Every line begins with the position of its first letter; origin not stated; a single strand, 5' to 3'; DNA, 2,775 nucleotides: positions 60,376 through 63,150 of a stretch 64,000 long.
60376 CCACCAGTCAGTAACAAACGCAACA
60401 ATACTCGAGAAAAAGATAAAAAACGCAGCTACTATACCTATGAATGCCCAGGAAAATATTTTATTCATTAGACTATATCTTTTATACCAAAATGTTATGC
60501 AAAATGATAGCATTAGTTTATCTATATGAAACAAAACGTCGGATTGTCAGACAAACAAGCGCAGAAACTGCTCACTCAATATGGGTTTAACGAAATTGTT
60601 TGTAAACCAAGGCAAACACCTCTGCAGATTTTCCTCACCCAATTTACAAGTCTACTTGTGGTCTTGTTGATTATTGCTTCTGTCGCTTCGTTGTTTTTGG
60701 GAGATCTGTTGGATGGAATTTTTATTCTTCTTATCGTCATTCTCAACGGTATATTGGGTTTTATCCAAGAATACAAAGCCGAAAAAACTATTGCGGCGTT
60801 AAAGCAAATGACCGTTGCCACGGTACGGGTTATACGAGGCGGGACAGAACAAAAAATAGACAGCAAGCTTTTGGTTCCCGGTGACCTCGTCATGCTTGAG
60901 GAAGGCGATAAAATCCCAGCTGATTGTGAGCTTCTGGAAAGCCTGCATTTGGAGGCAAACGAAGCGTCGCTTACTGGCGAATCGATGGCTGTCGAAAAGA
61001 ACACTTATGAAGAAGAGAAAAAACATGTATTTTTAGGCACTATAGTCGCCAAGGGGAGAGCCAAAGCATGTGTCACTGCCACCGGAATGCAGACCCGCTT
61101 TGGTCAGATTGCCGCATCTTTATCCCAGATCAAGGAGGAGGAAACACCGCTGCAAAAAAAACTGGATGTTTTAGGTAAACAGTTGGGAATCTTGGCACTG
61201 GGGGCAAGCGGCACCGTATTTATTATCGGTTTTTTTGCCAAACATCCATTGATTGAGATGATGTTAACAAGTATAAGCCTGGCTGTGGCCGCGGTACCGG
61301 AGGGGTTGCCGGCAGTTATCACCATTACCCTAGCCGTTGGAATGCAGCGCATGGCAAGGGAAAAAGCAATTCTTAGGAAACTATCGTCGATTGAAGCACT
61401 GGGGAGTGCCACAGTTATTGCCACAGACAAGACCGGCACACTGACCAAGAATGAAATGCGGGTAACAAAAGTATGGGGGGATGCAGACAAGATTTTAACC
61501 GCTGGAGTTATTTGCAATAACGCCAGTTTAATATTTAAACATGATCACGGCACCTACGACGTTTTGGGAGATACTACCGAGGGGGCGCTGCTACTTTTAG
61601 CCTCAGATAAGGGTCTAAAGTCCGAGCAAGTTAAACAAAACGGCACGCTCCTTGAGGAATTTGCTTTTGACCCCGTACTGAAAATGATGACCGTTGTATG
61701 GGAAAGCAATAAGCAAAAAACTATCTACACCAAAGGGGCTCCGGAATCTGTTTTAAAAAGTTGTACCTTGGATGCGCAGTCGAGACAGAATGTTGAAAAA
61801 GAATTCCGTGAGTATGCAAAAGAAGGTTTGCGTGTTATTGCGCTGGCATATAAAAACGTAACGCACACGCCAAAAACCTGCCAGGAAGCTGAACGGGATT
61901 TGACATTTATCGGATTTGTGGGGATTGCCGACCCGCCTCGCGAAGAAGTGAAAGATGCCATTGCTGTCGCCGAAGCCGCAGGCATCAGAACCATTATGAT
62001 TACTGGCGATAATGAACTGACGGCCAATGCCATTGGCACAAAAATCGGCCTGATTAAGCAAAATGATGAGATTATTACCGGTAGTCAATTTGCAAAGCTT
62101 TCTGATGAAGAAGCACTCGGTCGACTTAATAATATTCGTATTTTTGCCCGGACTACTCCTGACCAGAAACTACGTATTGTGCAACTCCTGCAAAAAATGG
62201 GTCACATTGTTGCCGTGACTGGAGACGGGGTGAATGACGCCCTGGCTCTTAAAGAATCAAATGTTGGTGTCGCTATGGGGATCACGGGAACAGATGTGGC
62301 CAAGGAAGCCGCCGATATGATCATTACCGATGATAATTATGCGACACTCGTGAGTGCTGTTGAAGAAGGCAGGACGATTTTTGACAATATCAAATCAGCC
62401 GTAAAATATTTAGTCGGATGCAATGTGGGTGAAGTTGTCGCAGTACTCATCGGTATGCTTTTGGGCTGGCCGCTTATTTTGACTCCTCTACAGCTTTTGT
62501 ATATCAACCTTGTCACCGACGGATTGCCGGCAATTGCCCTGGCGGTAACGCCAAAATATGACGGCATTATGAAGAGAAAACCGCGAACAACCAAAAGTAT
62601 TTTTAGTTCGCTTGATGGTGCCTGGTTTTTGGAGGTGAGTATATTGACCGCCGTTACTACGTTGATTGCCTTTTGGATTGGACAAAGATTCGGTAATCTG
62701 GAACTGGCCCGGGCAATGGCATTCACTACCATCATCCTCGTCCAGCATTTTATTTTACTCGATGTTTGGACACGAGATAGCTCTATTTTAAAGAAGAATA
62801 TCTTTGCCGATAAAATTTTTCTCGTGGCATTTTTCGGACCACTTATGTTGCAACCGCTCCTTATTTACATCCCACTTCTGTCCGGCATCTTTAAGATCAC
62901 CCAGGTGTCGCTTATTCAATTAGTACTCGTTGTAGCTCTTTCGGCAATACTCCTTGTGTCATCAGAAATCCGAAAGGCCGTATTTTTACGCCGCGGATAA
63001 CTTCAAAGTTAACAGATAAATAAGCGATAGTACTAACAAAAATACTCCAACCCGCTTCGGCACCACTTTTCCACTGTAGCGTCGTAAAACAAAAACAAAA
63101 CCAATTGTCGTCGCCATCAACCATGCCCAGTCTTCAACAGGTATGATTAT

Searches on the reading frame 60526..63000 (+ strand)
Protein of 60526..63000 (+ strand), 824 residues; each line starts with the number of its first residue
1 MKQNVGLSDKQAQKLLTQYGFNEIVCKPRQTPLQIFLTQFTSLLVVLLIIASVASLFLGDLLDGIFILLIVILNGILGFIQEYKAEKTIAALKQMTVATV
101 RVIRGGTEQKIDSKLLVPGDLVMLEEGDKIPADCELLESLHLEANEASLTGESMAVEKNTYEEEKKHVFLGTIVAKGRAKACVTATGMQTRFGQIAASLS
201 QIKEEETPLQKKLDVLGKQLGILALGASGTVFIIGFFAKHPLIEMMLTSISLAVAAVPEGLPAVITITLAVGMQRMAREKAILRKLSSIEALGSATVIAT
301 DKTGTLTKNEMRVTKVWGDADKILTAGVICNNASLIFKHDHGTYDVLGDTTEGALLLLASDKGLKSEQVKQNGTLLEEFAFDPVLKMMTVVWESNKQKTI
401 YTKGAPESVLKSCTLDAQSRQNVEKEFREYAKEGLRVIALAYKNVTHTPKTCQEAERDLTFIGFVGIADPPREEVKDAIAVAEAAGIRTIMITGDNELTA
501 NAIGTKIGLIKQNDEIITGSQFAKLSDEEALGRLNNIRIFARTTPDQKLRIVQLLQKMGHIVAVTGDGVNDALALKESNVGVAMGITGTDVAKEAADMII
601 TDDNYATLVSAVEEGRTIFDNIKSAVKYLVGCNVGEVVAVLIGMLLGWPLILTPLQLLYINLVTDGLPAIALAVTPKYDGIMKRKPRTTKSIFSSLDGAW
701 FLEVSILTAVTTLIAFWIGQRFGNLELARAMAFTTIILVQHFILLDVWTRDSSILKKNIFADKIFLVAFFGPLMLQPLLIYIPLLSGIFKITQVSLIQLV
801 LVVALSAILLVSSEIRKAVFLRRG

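Call 7: search_protein_families(library=pfam, proteins=[window:60526-63000:+])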
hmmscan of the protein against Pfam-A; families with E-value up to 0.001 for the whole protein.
window:60526-63000:+ (824 aa): 5 families
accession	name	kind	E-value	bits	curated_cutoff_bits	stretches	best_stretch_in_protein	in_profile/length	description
PF00122.25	E1-E2_ATPase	-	7.7e-56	188.9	28.1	1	95-278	2-180/181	E1-E2 ATPase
PF00689.26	Cation_ATPase_C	-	2.2e-39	135.5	27.3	1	649-818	1-174/175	Cation transporting ATPase, C-terminus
PF00702.32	Hydrolase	-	3.2e-18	67.2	26.4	1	297-577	3-189/191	haloacid dehalogenase-like hydrolase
PF13246.12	Cation_ATPase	-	6.1e-18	65.1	21.7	1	329-414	2-89/91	Cation transport ATPase (P-type)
PF00690.31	Cation_ATPase_N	-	5.1e-13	48.9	20.4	1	6-55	20-69/69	Cation transporter/ATPase, N-terminus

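Call 21: find_encoding_contigs(protein=window:60526-63000:+, flank=10000, max_places=4)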
Protein window:60526-63000:+ (824 aa): no gene with exactly this product is on record in the collection.

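Call 52: search_solved_structures(query=window:60526-63000:+, max_evalue=1e-30, show_alignments=1)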
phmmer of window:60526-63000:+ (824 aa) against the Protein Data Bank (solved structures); distinct sequences matched with E-value up to 1e-30: 84 (the best 60 are shown).
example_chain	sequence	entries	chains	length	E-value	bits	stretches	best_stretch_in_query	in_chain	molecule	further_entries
9euq_A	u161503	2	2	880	3.3e-151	508.3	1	6-792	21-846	Calcium-transporting ATPase lmo0841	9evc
6zhf_A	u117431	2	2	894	3.5e-151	508.2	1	6-792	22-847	Calcium-transporting ATPase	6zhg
6zhh_A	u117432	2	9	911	2.5e-149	502.1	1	6-792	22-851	Calcium-transporting ATPase | Calcium-transporting ATPase lmo0841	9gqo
8iww_A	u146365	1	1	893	1.3e-143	483.2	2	321-819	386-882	Calcium-transporting ATPase type 2C member 1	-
8iwp_A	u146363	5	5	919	1.5e-143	483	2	321-819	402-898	Calcium-transporting ATPase type 2C member 1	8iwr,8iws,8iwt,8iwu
7yag_A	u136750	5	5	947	1.7e-143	482.8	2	321-819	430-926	Calcium-transporting ATPase type 2C member 1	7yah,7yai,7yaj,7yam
5mpm_A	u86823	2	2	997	2.6e-125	422.7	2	323-693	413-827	Sarcoplasmic/endoplasmic reticulum calcium ATPase 2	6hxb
7bt2_A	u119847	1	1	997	7.8e-125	421.1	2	323-693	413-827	Sarcoplasmic/endoplasmic reticulum calcium ATPase 2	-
6jju_A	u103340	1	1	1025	9.7e-125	420.8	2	323-693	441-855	Sarcoplasmic/endoplasmic reticulum calcium ATPase 2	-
7e7s_A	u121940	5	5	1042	1.1e-124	420.7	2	323-693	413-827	Sarcoplasmic/endoplasmic reticulum calcium ATPase 2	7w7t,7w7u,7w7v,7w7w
6ln5_A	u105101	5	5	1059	1.1e-124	420.6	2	323-693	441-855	Sarcoplasmic/endoplasmic reticulum calcium ATPase 2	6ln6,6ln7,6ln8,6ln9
5ztf_A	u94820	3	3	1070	1.2e-124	420.5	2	323-693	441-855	Sarcoplasmic/endoplasmic reticulum calcium ATPase 2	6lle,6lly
1iwo_A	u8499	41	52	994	1.9e-122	413.3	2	306-693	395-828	Sarcoplasmic/endoplasmic reticulum calcium ATPase 1 | Sarcoplasmic/endoplasmic reticulum calcium ATPase 1a | Sarcoplasmic/endoplasmic reticulum calcium ATPase 1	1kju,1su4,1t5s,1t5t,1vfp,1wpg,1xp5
2dqs_A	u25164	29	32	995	1.9e-122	413.2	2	306-693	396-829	Sarcoplasmic/endoplasmic reticulum calcium ATPase 1 | SERCA1a | SARCOPLASMIC ENDOPLASMIC RETICULUM CALCIUM ATPASE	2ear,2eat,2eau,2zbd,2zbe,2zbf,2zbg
4bew_A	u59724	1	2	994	1.9e-122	413.2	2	306-693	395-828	SARCOPLASMIC/ENDOPLASMIC RETICULUM CALCIUM ATPASE 1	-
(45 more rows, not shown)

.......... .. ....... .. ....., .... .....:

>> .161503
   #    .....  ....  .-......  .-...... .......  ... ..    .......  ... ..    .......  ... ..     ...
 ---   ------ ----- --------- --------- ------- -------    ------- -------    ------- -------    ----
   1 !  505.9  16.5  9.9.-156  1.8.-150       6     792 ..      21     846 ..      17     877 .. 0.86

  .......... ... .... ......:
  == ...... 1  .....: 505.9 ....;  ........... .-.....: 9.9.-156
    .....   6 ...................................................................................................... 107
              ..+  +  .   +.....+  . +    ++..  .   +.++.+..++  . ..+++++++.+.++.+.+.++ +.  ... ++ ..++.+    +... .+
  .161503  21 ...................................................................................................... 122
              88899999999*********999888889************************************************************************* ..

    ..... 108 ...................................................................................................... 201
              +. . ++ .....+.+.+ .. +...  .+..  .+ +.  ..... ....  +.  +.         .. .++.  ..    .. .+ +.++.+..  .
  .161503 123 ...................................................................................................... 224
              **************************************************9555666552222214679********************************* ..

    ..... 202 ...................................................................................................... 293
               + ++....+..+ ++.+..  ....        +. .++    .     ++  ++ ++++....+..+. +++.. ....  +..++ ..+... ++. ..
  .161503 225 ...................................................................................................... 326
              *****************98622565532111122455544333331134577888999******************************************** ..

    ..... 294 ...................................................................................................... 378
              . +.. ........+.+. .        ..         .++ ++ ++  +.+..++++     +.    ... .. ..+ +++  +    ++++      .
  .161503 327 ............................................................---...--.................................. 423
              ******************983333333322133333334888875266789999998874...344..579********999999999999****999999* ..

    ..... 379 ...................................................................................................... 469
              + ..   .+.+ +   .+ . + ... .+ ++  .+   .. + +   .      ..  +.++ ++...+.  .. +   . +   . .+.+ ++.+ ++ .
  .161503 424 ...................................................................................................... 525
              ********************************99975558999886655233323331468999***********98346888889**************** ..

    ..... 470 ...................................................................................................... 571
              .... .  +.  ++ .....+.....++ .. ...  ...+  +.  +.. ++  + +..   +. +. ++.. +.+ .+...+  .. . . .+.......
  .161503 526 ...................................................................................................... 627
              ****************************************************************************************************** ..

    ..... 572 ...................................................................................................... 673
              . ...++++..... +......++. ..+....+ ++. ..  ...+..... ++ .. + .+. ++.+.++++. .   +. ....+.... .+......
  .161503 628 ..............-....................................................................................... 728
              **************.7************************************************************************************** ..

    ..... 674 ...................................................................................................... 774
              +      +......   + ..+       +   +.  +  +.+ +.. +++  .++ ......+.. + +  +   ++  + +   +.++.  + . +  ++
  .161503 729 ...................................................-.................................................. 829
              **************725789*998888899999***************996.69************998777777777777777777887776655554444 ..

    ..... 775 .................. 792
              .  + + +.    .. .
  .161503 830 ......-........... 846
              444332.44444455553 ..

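Call 53: search_protein_families(library=ncbifam, proteins=[window:60526-63000:+], max_evalue=0.00001)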
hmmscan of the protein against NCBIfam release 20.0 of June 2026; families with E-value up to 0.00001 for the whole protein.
window:60526-63000:+ (824 aa): 19 families
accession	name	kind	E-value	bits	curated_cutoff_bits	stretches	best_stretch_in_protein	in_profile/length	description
TIGR01522.1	ATPase-IIA2_Ca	equivalog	7.2e-193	642.7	798.3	1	4-821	21-851/854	calcium-transporting P-type ATPase, PMR1-type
TIGR01116.1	ATPase-IIA1_Ca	equivalog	1.1e-168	562.9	703.4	1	37-818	2-796/799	calcium-translocating P-type ATPase, SERCA-type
TIGR01517.1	ATPase-IIB_Ca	equivalog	1.3e-145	486.8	507.05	1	2-815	51-875/882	calcium-translocating P-type ATPase, PMCA-type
TIGR01523.1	ATPase-IID_K-Na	equivalog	3.9e-137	458.4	645.05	3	322-693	432-831/997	potassium/sodium efflux P-type ATPase, fungal-type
TIGR01647.1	ATPase-IIIA_H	equivalog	5.7e-132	441.4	615.5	1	6-673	1-645/755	plasma-membrane proton-efflux P-type ATPase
TIGR01106.1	ATPase-IIC_X-K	subfamily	7.9e-118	394.8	946.1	3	517-691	639-818/997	Na,H/K antiporter P-type ATPase subunit alpha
TIGR01524.1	ATPase-IIIB_Mg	equivalog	2e-112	376.6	610.75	1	4-688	31-728/867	magnesium-translocating P-type ATPase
TIGR01494.1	ATPase_P-type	subfamily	1.9e-98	330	62.3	3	66-321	1-237/478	HAD-IC family P-type ATPase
NF011702.0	PRK15122.1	subfamily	1.2e-97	328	975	1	3-717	46-796/907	magnesium-translocating P-type ATPase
TIGR01657.1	P-ATPase-V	hypoth_equivalog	1.3e-79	268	618.25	3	3-317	137-470/1055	ATP13A2 family polyamine export P-type ATPase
TIGR01525.1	ATPase-IB_hvy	subfamily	2.7e-76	257.6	346.25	2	46-511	3-428/560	heavy metal translocating P-type ATPase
TIGR01512.1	ATPase-IB2_Cd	subfamily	1.9e-62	211.6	313.5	3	46-316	3-255/494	cadmium family heavy metal-translocating P-type ATPase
TIGR01511.1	ATPase-IB1_Cu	subfamily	4.4e-50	171.1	397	3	50-325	30-291/542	copper-translocating P-type ATPase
NF008262.1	PRK11033.1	equivalog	8.5e-43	146.8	1005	3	46-318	180-448/731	zinc/cadmium/mercury/lead-transporting ATPase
TIGR01497.1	kdpB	equivalog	2.8e-36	124.8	527.9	2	82-534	88-510/675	potassium-transporting ATPase subunit KdpB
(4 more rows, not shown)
